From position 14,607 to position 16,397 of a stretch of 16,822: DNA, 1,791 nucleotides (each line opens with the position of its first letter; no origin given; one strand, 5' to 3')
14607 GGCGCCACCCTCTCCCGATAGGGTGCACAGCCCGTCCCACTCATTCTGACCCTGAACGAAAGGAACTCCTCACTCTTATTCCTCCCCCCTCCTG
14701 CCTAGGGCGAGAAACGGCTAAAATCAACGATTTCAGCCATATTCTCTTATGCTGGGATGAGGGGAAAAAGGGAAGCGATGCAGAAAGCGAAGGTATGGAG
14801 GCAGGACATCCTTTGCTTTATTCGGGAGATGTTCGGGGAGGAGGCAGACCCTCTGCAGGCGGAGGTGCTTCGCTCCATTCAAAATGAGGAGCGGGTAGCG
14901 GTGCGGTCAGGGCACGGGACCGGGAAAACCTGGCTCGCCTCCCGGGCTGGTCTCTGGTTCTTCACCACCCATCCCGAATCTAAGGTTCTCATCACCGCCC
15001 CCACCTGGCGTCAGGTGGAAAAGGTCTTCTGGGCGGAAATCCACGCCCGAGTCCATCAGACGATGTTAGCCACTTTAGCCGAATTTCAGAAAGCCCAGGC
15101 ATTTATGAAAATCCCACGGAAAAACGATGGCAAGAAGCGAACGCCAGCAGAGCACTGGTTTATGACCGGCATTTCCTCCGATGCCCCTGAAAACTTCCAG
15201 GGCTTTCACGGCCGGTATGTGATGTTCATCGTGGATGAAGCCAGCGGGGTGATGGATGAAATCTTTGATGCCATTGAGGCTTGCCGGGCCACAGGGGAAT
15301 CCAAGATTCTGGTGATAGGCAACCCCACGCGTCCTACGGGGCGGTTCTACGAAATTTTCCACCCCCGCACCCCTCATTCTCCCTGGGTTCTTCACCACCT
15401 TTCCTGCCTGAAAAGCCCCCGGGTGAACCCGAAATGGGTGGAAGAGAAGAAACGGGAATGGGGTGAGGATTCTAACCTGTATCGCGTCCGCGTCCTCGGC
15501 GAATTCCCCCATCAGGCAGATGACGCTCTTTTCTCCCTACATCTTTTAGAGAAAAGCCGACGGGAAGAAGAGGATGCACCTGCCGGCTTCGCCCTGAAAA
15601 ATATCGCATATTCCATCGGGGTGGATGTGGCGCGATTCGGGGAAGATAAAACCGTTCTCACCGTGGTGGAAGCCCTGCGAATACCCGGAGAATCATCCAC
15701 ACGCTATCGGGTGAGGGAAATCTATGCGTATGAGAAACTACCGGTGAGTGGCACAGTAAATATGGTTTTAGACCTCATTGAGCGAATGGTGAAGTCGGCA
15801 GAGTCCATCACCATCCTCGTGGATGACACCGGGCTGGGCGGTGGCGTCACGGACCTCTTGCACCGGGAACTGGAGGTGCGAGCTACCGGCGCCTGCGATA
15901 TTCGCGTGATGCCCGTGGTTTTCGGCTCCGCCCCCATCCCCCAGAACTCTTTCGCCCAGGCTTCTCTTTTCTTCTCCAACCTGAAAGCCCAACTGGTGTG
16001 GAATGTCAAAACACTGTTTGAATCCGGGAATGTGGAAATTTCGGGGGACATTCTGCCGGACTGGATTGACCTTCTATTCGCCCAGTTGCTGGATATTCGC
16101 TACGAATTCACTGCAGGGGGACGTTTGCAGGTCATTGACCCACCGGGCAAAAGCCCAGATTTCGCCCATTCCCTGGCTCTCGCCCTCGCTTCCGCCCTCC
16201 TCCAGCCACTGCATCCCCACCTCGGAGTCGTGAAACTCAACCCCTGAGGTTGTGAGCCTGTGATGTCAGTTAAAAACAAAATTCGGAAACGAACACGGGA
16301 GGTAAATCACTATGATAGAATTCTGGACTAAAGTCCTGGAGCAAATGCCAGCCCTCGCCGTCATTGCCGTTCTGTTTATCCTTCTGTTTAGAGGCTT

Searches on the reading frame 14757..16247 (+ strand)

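Call 45: search_protein_families(library=pfam, proteins=[window:14757-16247:+], max_evalue=0.001)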
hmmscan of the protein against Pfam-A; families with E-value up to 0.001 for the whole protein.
window:14757-16247:+ (496 aa): 5 families
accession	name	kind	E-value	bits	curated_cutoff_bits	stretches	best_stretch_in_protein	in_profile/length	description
PF03237.21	Terminase_6N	-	5.4e-05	23.4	22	1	52-208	5-153/215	Terminase large subunit, T4likevirus-type, N-terminal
PF13245.12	AAA_19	-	0.00015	22.4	25.1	1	34-189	1-125/134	AAA domain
PF02562.22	PhoH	-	0.00036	20.5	27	0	33-92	8-67/205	PhoH-like protein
PF17289.8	Terminase_6C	-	0.00067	20.1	22.6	0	287-435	1-119/155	Terminase RNaseH-like domain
PF00270.35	DEAD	-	0.00071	19.8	26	0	32-91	2-62/167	DEAD/DEAH box helicase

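Call 81: search_protein_families(library=phrogs, proteins=[window:14757-16247:+], max_evalue=0.001)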
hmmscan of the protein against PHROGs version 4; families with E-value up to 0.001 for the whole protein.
window:14757-16247:+ (496 aa): 6 families
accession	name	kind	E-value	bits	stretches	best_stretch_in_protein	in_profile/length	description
phrog_5902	-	unknown function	2.5e-53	182.6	1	15-360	19-358/359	-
phrog_2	-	head and packaging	4.9e-38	132.4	1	31-479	267-591/807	terminase large subunit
phrog_7579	-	head and packaging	1.8e-08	34.9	1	29-270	4-232/239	terminase large subunit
phrog_20197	-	unknown function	1.5e-06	29.2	1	13-90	17-95/158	-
phrog_675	-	head and packaging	1.5e-05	24.5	1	31-157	44-159/576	terminase large subunit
phrog_5909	-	head and packaging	9.6e-05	22.6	0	256-376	73-190/285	terminase large subunit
